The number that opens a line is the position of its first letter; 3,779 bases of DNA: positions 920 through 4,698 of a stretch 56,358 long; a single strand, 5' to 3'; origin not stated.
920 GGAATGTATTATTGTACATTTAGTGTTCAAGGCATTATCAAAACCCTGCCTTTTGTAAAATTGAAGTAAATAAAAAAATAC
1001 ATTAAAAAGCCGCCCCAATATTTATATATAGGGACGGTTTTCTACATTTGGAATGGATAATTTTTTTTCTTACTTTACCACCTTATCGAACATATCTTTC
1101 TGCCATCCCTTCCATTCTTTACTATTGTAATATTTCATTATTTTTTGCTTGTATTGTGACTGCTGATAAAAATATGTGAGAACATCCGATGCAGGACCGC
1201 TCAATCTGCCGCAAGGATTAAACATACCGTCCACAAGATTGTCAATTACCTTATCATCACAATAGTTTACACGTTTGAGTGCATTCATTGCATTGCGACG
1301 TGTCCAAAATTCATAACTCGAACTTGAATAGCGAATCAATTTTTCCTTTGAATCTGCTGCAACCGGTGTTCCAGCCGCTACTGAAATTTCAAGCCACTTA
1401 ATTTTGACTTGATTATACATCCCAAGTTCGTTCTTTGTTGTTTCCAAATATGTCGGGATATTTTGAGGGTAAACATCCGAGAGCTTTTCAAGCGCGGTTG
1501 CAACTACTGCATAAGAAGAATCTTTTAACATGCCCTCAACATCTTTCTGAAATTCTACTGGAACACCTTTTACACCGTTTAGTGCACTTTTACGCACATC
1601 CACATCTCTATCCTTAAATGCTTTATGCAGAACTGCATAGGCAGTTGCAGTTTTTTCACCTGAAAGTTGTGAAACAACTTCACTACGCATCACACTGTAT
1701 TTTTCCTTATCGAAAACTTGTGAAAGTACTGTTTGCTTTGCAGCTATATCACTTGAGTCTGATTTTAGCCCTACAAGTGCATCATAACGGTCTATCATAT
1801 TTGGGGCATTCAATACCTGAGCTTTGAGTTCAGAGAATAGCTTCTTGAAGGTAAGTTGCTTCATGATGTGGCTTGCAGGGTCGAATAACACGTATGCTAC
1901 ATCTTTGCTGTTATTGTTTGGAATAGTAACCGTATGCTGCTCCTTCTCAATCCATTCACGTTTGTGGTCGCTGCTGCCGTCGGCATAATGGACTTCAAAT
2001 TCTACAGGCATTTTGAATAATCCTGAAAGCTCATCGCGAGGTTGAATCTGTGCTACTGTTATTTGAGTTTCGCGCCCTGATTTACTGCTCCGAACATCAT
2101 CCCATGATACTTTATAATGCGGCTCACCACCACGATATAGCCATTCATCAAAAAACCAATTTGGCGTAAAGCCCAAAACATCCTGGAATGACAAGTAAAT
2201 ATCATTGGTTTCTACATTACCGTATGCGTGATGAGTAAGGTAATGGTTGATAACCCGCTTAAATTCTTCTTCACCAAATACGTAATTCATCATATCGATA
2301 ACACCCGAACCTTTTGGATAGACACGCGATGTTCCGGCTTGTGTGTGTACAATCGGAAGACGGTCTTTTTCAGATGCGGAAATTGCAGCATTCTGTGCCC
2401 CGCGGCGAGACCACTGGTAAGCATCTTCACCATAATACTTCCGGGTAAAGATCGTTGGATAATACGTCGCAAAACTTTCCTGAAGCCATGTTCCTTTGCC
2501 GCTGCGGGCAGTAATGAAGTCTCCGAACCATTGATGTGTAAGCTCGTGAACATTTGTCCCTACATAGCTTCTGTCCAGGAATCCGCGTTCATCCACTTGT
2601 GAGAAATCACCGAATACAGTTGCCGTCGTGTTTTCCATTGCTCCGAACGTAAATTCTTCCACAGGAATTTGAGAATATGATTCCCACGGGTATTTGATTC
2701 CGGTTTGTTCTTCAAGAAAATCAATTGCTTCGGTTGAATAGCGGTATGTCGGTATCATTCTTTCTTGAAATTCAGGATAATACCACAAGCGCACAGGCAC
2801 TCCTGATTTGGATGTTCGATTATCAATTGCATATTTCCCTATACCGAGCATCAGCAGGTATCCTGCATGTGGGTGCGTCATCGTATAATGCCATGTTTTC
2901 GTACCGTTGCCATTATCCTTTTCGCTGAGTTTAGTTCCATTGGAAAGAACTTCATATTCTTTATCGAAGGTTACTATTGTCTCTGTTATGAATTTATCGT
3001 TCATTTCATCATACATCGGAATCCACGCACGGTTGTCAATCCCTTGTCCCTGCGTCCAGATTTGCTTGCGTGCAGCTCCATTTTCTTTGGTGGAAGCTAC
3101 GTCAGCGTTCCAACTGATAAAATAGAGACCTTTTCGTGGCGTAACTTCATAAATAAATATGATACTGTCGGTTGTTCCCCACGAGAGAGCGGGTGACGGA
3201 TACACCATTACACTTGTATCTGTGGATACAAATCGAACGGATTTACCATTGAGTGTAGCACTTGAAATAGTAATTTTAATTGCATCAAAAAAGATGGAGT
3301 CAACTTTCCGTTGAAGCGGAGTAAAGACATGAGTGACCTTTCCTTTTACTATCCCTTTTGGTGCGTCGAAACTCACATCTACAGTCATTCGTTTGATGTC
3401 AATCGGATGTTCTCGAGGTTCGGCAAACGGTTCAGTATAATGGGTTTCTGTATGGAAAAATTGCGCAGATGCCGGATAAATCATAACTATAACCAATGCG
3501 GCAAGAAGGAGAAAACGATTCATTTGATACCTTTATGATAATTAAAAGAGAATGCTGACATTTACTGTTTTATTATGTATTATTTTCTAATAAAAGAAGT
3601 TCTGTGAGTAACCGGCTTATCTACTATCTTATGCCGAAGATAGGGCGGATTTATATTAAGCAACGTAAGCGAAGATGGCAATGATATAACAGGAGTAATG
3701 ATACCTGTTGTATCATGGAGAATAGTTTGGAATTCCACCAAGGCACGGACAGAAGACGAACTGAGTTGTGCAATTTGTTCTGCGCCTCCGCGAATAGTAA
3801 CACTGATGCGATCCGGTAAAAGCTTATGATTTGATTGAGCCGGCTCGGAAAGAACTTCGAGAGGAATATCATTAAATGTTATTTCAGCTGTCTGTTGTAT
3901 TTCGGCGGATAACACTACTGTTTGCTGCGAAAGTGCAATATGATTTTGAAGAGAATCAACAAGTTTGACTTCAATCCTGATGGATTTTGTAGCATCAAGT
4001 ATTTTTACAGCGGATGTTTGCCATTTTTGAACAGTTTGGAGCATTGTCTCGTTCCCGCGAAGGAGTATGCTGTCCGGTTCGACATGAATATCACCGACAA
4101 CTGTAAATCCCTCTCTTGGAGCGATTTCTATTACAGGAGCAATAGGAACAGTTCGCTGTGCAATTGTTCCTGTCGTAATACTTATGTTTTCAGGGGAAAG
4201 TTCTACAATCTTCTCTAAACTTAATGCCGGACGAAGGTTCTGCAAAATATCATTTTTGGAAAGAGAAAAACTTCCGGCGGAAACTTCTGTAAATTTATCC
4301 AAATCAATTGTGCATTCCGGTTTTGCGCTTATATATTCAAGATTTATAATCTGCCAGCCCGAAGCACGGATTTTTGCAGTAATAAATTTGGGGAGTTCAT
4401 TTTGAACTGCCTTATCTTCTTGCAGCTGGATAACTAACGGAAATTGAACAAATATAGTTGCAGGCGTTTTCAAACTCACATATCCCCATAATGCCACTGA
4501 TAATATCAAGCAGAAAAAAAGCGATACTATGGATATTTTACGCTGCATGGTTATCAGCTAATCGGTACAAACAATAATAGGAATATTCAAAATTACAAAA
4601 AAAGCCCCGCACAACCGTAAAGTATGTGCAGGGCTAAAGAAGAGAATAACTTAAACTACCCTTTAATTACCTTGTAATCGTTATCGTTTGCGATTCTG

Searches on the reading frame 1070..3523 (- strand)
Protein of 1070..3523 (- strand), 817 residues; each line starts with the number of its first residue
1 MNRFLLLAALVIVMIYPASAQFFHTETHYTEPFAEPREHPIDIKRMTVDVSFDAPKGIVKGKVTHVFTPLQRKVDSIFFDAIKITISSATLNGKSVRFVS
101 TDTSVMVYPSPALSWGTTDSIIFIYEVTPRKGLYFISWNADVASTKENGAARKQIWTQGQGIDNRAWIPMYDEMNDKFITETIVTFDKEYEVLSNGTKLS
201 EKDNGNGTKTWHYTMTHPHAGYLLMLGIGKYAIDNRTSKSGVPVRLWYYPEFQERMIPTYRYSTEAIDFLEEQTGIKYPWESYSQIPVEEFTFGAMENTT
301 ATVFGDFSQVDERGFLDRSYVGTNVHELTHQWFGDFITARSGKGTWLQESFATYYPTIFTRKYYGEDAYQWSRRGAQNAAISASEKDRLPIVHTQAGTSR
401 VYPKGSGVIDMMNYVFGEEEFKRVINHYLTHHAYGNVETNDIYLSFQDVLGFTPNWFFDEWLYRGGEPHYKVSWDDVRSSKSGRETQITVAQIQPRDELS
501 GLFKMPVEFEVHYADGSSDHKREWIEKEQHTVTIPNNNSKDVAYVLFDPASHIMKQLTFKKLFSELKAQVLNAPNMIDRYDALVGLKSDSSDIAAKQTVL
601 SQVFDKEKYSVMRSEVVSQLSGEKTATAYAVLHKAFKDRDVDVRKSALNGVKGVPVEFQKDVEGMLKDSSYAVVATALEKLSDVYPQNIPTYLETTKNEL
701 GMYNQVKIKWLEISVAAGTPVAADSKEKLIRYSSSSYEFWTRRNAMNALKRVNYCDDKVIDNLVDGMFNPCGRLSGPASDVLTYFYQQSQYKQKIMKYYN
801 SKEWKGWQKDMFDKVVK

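Call 14: search_protein_families(library=pfam, proteins=[window:1070-3523:-], max_evalue=0.0001)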
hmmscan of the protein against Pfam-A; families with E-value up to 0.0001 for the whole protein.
window:1070-3523:- (817 aa): 2 families
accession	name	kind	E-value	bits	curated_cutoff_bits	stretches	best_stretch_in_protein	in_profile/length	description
PF01433.26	Peptidase_M1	-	1.4e-33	116.8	27.7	1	263-461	6-218/218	Peptidase family M1 domain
PF17900.6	Peptidase_M1_N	-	1.4e-14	55.1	25.8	1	48-223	7-186/186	Peptidase M1 N-terminal domain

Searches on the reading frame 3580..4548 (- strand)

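Call 14: search_protein_families(library=pfam, proteins=[window:3580-4548:-], max_evalue=0.0001)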
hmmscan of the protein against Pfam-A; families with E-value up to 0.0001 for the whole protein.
window:3580-4548:- (322 aa): 1 family
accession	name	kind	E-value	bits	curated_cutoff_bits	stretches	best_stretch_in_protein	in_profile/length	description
PF07949.17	YbbR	-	7.8e-11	42.6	22.3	1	134-200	1-67/81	YbbR-like protein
